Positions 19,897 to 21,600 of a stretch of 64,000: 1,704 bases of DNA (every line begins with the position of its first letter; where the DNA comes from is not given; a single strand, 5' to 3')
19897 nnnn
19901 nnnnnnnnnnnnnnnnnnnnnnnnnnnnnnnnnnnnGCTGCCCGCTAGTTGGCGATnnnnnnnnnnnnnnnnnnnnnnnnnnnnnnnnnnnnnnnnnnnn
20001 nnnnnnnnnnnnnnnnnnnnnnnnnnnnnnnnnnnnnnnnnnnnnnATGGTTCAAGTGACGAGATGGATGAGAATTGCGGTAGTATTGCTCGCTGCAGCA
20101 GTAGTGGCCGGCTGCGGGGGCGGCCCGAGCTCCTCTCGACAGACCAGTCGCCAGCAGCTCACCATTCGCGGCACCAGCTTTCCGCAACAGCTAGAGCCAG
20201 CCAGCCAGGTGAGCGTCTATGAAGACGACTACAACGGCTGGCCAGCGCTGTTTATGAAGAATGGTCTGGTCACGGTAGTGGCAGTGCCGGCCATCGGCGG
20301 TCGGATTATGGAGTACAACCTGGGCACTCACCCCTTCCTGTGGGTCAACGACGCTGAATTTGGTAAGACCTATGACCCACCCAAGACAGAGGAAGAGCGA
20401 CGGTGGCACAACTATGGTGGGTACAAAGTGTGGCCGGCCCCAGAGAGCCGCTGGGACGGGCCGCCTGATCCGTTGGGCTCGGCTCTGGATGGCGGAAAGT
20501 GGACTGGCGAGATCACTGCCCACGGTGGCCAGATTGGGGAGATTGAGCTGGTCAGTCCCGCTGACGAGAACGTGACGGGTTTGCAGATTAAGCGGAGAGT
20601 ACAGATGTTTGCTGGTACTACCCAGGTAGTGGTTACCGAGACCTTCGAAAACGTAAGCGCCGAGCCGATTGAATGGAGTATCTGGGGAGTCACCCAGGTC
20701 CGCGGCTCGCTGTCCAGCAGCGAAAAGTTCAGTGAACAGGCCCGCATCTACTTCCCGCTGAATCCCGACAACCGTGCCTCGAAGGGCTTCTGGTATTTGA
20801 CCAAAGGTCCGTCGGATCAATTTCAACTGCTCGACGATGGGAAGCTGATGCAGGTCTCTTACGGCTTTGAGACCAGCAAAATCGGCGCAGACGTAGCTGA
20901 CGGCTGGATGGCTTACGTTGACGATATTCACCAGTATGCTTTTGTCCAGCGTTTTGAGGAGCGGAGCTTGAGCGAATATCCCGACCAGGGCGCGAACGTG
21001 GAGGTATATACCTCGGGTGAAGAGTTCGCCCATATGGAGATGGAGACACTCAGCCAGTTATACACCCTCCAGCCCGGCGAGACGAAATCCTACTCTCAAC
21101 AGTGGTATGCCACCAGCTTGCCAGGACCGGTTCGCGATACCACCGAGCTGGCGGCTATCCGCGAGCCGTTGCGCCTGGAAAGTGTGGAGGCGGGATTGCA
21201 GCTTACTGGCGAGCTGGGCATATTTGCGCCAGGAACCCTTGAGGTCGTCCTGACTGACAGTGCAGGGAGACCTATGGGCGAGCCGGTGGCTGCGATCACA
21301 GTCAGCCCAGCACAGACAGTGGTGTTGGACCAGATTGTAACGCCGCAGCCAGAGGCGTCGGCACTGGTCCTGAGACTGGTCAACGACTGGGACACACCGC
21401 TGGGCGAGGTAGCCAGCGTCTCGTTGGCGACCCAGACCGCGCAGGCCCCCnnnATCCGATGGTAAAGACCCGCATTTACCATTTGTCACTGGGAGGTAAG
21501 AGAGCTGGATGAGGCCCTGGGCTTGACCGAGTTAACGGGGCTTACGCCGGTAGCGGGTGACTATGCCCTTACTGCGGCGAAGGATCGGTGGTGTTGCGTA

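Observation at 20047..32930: Secreted glycan-processing island: 2x GH123-like, GH127, DUF4380-like lipoprotein, PIG-L, plus MttB-like and GNAT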

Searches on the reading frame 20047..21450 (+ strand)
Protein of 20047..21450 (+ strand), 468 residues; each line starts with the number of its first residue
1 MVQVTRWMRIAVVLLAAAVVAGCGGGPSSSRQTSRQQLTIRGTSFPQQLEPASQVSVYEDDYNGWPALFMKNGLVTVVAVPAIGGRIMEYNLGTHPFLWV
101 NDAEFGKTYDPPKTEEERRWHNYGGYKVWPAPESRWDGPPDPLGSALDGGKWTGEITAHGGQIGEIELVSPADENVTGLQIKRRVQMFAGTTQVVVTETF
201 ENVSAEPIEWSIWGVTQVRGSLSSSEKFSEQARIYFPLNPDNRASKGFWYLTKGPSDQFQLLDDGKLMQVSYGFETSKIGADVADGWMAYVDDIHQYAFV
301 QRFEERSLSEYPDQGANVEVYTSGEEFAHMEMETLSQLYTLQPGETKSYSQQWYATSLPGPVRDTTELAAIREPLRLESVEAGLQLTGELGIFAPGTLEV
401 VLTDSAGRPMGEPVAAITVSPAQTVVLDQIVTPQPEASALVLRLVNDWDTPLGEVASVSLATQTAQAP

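Call 4: search_protein_families(library=pfam, proteins=[window:20047-21450:+], max_evalue=0.01)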
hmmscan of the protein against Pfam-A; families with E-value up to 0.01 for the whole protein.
window:20047-21450:+ (468 aa): 1 family
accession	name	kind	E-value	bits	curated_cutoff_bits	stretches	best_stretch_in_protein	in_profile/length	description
PF14315.11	DUF4380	-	4.4e-12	46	29.4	1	70-354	6-293/295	Domain of unknown function (DUF4380)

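Call 34: search_solved_structures(query=window:20047-21450:+, max_evalue=1)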
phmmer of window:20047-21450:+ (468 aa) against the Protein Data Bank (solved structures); distinct sequences matched with E-value up to 1: 1.
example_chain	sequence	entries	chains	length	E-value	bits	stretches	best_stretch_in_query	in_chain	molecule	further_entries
3e5y_A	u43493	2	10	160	0.63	11.9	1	185-244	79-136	TrmH family RNA methyltransferase | tRNA (cytidine(34)-2'-O)-methyltransferase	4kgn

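Call 56: search_protein_families(library=ncbifam, proteins=[window:20047-21450:+], max_evalue=0.001)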
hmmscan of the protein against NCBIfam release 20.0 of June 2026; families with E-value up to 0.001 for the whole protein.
window:20047-21450:+ (468 aa): 1 family
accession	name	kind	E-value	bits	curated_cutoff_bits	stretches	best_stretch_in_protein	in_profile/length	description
NF052227.1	TTE1925Mutarot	equivalog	3.4e-20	72.4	550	1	60-354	6-274/298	TTE1925 family mutarotase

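Call 82: find_homologous_proteins(query=window:20047-21450:+, max_evalue=0.00001)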
Query window:20047-21450:+ (468 aa): 140 proteins with E <= 0.00001 among 8000 candidates; the best 120 are listed.
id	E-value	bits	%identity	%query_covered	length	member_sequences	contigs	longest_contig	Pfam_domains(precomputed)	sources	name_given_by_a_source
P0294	0.0e+0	1056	100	99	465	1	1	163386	PF14315.12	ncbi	-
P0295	3.0e-283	958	91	99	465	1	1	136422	PF14315.12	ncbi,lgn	-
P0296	8.4e-280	946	90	99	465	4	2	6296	PF14315.12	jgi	-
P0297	3.4e-271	918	86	99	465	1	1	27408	PF14315.12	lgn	-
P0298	6.6e-269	910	86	99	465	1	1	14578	PF14315.12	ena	-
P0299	1.2e-268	910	86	99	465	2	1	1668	PF14315.12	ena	-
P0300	2.5e-268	908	86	99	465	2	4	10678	PF14315.12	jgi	-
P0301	9.4e-267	903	86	99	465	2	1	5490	PF14315.12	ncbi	-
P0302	2.1e-265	899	85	99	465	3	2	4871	PF14315.12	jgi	-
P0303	3.1e-265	898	84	99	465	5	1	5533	PF14315.12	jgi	-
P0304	2.1e-263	892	83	99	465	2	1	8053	PF14315.12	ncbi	-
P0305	3.7e-262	888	85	99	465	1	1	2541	PF14315.12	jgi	-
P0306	1.5e-259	880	85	98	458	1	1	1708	PF14315.12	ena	-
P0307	6.6e-258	874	84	99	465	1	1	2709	PF14315.12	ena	-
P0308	2.7e-257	872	82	99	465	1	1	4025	PF14315.12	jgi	-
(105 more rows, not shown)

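Call 83: find_encoding_contigs(protein=P0294, flank=10000, max_places=2)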
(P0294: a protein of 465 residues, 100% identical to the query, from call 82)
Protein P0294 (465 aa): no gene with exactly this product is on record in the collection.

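Call 85: list_cluster_members(proteins=[P0294, P0295, P0005])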
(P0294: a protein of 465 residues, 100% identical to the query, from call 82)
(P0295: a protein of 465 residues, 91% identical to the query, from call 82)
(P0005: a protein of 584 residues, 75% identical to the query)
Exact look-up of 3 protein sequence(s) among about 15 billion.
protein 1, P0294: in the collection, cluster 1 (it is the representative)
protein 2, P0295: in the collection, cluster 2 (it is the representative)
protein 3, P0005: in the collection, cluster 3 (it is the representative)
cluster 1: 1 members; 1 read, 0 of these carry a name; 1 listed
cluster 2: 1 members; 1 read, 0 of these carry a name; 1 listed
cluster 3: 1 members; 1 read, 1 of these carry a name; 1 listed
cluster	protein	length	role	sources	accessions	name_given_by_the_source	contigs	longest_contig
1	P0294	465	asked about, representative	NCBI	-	-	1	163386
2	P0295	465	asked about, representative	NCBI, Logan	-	-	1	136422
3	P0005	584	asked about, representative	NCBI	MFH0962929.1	MAG: glycoside hydrolase domain-containing protein [Planctomycetota bacterium]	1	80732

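Call 86: find_encoding_contigs(protein=P0295, flank=10000, max_places=2)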
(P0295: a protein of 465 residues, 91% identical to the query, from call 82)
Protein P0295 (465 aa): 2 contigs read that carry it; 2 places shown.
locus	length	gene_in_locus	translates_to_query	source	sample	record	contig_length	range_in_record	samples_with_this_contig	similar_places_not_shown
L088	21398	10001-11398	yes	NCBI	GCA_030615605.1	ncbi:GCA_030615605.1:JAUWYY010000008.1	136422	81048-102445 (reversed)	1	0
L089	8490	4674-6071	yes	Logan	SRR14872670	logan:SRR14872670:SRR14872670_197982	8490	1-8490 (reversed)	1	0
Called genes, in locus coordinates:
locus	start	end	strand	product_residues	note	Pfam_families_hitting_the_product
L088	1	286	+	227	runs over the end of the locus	-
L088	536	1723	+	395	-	PF07690:MFS_1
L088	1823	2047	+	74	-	PF09527:ATPase_gene1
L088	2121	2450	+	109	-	-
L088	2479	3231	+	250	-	PF00119:ATP-synt_A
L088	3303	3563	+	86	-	PF00137:ATP-synt_C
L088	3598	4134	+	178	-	PF00430:ATP-synt_B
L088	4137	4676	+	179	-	PF00213:OSCP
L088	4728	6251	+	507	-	PF02874:ATP-synt_ab_N, PF00006:ATP-synt_ab, PF00306:ATP-synt_ab_C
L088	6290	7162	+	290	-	PF00231:ATP-synt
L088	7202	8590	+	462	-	PF02874:ATP-synt_ab_N, PF00006:ATP-synt_ab, PF22919:ATP-synt_VA_C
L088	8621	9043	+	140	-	PF02823:ATP-synt_DE_N, PF00401:ATP-synt_DE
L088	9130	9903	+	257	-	PF00596:Aldolase_II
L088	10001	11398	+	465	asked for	PF14315:DUF4380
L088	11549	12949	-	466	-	PF03448:MgtE_N, PF00571:CBS, PF01769:MgtE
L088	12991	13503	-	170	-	PF00881:Nitroreductase, PF14512:TM1586_NiRdase (faint), PF00881:Nitroreductase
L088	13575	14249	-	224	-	PF01553:Acyltransferase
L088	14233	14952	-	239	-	PF02224:Cytidylate_kin, PF13189:Cytidylate_kin2, PF13238:AAA_18, PF13207:AAA_17 (faint)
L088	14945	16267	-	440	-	PF00275:EPSP_synthase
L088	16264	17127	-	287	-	PF03446:NAD_binding_2, PF03807:F420_oxidored, PF07991:KARI_N (weak), PF02153:PDH_N, PF20463:PDH_C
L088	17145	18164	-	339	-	PF18152:DAHP_snth_FXD, PF00793:DAHP_synth_1, PF03102:NeuB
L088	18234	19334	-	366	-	PF00155:Aminotran_1_2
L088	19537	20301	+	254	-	PF03328:HpcH_HpaI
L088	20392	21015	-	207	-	PF21999:IMS_HHH_1 (weak), PF11799:IMS_C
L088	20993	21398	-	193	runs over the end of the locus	PF00817:IMS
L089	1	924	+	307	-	?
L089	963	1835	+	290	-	PF00231:ATP-synt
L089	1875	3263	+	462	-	PF02874:ATP-synt_ab_N, PF00006:ATP-synt_ab, PF22919:ATP-synt_VA_C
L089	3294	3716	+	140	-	PF02823:ATP-synt_DE_N, PF00401:ATP-synt_DE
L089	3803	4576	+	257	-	PF00596:Aldolase_II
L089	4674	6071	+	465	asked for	PF14315:DUF4380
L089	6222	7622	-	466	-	PF03448:MgtE_N, PF00571:CBS, PF01769:MgtE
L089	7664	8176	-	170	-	PF00881:Nitroreductase, PF14512:TM1586_NiRdase (faint), PF00881:Nitroreductase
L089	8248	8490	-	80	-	?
